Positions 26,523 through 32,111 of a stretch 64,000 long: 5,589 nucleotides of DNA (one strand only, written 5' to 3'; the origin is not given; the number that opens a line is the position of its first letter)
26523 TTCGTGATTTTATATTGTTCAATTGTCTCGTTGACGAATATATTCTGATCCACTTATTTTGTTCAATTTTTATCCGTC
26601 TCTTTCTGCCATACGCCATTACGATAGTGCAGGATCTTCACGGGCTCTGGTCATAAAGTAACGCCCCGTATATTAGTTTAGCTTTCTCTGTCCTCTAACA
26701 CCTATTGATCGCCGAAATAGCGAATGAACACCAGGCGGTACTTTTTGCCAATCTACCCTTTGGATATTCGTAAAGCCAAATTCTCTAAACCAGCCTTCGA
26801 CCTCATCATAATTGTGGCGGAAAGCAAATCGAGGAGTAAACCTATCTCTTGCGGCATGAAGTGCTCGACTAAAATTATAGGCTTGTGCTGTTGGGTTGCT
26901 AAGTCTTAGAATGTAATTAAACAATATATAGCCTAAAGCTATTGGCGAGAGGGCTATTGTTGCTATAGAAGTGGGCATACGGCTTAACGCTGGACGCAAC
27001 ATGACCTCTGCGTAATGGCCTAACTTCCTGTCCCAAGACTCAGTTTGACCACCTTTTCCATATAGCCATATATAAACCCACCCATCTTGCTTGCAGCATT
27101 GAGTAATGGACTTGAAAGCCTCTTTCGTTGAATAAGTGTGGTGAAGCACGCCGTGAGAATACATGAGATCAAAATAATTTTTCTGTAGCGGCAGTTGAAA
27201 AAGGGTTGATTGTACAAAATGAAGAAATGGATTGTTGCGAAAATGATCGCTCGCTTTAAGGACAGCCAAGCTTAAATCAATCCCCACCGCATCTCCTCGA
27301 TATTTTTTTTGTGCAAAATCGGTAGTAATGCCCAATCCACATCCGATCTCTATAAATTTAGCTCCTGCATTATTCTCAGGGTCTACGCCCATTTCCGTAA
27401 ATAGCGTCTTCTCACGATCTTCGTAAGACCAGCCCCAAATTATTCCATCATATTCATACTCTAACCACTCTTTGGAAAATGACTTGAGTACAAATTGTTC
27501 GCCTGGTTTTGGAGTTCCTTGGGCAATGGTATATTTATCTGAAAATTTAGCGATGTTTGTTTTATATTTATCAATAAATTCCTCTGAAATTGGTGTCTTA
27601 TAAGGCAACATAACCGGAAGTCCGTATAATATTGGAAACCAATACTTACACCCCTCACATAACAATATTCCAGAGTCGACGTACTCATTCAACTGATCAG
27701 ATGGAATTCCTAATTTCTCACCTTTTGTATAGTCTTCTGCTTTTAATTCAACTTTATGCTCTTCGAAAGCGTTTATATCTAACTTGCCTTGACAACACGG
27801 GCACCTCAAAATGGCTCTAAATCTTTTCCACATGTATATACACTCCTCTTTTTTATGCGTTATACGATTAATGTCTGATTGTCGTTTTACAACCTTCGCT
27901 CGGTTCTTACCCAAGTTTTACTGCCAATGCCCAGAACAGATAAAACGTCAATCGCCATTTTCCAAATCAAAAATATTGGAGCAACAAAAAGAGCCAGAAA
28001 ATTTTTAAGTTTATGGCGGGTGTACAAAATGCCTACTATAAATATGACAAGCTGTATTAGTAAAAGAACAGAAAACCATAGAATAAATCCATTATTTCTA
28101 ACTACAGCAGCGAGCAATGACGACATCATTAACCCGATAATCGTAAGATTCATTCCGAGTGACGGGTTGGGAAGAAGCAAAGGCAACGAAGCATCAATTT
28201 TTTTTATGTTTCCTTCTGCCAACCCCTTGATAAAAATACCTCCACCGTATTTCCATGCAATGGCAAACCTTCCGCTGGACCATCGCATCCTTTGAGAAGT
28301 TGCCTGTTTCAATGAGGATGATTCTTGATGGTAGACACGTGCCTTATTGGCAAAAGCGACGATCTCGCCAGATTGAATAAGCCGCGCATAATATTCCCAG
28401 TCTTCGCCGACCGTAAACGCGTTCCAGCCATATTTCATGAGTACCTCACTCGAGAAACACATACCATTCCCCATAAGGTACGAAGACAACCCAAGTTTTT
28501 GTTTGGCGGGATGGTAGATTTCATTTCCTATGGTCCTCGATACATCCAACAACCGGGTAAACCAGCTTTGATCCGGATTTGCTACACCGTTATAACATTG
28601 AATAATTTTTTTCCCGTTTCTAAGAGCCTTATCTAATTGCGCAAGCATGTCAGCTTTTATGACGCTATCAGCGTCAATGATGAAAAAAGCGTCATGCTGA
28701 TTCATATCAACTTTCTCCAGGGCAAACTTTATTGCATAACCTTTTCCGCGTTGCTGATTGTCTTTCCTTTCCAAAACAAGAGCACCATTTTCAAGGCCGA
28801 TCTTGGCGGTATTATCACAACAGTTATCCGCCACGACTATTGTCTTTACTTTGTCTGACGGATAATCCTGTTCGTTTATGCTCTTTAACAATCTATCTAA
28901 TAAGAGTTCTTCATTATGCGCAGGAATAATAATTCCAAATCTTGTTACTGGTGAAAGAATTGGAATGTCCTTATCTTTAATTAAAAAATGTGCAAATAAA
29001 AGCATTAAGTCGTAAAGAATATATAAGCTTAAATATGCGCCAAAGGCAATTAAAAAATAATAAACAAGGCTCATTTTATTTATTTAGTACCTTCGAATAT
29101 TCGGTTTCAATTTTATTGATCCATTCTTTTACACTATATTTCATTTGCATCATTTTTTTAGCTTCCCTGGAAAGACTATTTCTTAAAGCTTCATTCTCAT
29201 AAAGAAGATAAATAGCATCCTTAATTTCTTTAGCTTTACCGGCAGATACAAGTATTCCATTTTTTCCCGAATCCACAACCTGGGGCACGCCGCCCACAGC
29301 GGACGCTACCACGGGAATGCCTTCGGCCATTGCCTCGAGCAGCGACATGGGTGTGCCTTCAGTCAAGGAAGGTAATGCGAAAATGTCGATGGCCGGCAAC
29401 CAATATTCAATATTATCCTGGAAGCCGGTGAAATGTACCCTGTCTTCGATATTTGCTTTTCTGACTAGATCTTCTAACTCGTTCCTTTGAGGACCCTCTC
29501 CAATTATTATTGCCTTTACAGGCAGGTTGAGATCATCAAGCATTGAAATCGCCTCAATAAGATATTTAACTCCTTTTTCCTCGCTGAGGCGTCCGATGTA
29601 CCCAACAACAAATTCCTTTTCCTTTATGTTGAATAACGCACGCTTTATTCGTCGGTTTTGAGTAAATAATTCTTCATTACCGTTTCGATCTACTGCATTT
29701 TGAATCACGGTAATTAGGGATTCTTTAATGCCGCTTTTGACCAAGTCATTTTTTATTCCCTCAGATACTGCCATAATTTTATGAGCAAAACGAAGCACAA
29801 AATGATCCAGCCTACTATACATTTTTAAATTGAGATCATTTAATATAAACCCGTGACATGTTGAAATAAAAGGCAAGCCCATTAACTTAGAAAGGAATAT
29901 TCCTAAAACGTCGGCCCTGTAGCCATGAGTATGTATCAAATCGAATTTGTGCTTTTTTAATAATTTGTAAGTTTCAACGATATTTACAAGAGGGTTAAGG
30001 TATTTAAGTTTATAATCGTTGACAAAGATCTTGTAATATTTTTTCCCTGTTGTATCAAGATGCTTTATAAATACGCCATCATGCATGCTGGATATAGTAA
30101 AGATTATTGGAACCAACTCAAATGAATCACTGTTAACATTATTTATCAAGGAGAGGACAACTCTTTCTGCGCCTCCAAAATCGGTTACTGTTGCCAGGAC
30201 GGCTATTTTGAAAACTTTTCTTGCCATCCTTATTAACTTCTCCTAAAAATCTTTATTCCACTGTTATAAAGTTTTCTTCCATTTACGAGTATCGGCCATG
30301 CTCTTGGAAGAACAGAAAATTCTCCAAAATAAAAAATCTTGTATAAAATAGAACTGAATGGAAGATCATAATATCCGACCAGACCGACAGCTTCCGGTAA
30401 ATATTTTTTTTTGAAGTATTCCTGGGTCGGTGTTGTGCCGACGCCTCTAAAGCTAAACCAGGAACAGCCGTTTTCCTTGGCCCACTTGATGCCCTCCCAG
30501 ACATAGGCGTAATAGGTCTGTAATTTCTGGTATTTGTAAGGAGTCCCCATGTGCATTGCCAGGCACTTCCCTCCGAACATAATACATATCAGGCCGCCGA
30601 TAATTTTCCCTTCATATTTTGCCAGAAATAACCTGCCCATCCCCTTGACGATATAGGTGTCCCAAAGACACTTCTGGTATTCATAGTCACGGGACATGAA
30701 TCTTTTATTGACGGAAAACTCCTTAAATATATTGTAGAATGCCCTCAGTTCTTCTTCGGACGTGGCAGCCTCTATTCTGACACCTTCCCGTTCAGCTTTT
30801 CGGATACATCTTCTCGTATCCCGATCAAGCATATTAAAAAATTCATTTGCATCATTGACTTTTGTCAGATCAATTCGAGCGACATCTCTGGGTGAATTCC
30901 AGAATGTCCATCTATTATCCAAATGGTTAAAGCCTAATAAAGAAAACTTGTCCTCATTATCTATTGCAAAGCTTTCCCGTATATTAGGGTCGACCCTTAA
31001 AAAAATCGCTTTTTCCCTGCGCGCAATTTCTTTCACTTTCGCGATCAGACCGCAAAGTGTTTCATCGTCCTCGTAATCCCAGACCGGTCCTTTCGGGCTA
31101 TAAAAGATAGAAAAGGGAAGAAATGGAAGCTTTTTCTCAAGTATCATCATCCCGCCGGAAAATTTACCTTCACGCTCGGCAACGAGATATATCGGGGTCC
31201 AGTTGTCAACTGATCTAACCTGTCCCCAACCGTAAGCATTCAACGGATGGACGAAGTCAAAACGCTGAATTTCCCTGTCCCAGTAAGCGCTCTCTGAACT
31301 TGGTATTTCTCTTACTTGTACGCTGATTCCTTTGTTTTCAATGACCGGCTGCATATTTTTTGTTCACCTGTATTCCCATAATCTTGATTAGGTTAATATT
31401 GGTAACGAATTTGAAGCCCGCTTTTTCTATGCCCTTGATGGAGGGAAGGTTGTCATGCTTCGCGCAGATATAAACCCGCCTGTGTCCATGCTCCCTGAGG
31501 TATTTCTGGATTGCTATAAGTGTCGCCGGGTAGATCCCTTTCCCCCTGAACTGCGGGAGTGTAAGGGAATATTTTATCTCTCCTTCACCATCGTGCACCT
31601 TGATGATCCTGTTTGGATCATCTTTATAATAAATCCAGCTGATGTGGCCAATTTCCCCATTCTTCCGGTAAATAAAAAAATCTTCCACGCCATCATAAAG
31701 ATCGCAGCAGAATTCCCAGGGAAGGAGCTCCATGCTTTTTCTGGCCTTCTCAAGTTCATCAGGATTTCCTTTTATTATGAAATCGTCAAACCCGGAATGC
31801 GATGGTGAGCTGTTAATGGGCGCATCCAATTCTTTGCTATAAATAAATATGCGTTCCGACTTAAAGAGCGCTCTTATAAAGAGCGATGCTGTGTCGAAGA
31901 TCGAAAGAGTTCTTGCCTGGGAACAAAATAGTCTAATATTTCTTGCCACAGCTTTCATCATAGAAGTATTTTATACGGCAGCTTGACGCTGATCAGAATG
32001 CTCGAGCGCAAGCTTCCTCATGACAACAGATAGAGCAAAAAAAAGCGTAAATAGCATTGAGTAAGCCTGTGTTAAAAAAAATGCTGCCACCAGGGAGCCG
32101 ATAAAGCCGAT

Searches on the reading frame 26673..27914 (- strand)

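Call 9: search_protein_families(library=pfam, proteins=[window:26673-27914:-], max_evalue=0.001)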
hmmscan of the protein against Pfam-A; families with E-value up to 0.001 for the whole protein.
window:26673-27914:- (413 aa): 6 families
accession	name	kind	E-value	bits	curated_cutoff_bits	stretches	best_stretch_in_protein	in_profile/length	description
PF08241.18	Methyltransf_11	-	5.1e-17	62.7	21.2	1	189-282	2-95/95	Methyltransferase domain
PF08242.18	Methyltransf_12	-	1.9e-14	54.6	30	1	188-280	1-98/98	Methyltransferase domain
PF13649.12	Methyltransf_25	-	3.5e-12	47.3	27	1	188-278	2-97/97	Methyltransferase domain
PF13489.12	Methyltransf_23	-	4.9e-12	46.3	27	1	179-289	18-123/164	Methyltransferase domain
PF13847.12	Methyltransf_31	-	6.5e-10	39.3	27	1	182-282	2-109/145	Methyltransferase domain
PF03966.22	Trm112p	-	0.0001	22.6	22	1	34-95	6-37/40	Trm112p-like protein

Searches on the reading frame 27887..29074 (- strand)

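Call 9: search_protein_families(library=pfam, proteins=[window:27887-29074:-], max_evalue=0.001)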
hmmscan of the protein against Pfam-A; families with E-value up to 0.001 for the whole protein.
window:27887-29074:- (395 aa): 4 families
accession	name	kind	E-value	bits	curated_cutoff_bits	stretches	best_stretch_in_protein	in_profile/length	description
PF13641.12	Glyco_tranf_2_3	-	9.9e-24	85.1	27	1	46-268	3-230/230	Glycosyltransferase like family 2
PF13632.12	Glyco_trans_2_3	-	5.4e-20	72.5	27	1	131-347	3-178/198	Glycosyl transferase family group 2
PF00535.33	Glycos_transf_2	-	3.2e-13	50.4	23.3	1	48-182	2-132/168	Glycosyl transferase family 2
PF13506.12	Glyco_transf_21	-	0.00033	20.6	21.7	1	120-266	24-173/174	Glycosyl transferase family 21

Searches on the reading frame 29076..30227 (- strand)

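Call 9: search_protein_families(library=pfam, proteins=[window:29076-30227:-], max_evalue=0.001)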
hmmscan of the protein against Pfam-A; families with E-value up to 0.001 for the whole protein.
window:29076-30227:- (383 aa): 7 families
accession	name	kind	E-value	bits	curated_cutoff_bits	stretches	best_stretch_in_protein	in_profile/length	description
PF00534.26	Glycos_transf_1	-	5e-45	153.5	26.4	1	193-359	3-172/172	Glycosyl transferases group 1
PF13692.12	Glyco_trans_1_4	-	1.9e-39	135.6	27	1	206-345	2-142/142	Glycosyl transferases group 1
PF13439.12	Glyco_transf_4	-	4.7e-21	76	28.5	1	18-181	2-168/170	Glycosyltransferase Family 4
PF13579.12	Glyco_trans_4_4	-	2e-12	48.2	29.7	1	77-177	54-157/158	Glycosyl transferase 4-like domain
PF20706.3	GT4-conflict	-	2.2e-06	27.3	26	1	202-320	194-322/385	Family 4 Glycosyltransferase in conflict systems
PF13524.12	Glyco_trans_1_2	-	3.6e-05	24.2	25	1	294-374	65-143/144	Glycosyl transferase-like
PF13477.12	Glyco_trans_4_2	-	0.00094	19.8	23.4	0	81-154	61-138/139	Glycosyl transferase 4-like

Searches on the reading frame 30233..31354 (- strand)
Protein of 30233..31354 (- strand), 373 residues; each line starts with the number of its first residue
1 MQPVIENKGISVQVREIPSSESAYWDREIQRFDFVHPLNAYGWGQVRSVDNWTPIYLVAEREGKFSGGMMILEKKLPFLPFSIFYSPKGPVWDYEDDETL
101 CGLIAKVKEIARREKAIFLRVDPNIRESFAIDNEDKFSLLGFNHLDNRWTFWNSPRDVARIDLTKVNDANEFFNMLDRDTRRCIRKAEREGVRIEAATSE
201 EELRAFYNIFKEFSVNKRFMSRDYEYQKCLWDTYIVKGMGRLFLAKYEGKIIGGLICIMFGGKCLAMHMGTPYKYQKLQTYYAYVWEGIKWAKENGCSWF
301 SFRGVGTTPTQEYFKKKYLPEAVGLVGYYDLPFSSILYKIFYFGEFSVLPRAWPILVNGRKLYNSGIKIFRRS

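Call 9: search_protein_families(library=pfam, proteins=[window:30233-31354:-], max_evalue=0.001)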
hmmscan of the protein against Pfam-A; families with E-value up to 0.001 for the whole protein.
window:30233-31354:- (373 aa): 2 families
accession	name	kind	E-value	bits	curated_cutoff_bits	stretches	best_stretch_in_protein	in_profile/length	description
PF02388.22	FemAB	-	8.8e-32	110.8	24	2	38-235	19-228/406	FemAB family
PF13480.13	Acetyltransf_6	-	2.3e-14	54.2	22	1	178-307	5-138/143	Acetyltransferase (GNAT) domain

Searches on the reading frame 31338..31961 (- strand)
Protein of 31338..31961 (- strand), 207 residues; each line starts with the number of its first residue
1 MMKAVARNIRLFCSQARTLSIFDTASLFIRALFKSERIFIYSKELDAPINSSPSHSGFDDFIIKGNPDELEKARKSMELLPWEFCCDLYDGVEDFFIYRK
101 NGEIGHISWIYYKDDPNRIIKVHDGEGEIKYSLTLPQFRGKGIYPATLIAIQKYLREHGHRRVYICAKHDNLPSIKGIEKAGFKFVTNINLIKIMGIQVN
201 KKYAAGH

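Call 9: search_protein_families(library=pfam, proteins=[window:31338-31961:-], max_evalue=0.001)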
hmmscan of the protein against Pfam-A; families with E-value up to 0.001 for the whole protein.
window:31338-31961:- (207 aa): 2 families
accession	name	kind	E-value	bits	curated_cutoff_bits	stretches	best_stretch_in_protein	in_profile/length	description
PF13302.13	Acetyltransf_3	-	3.2e-09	38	25.4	1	91-184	53-138/138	Acetyltransferase (GNAT) domain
PF00583.31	Acetyltransf_1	-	1.7e-07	31.9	20.7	1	83-183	23-116/116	Acetyltransferase (GNAT) family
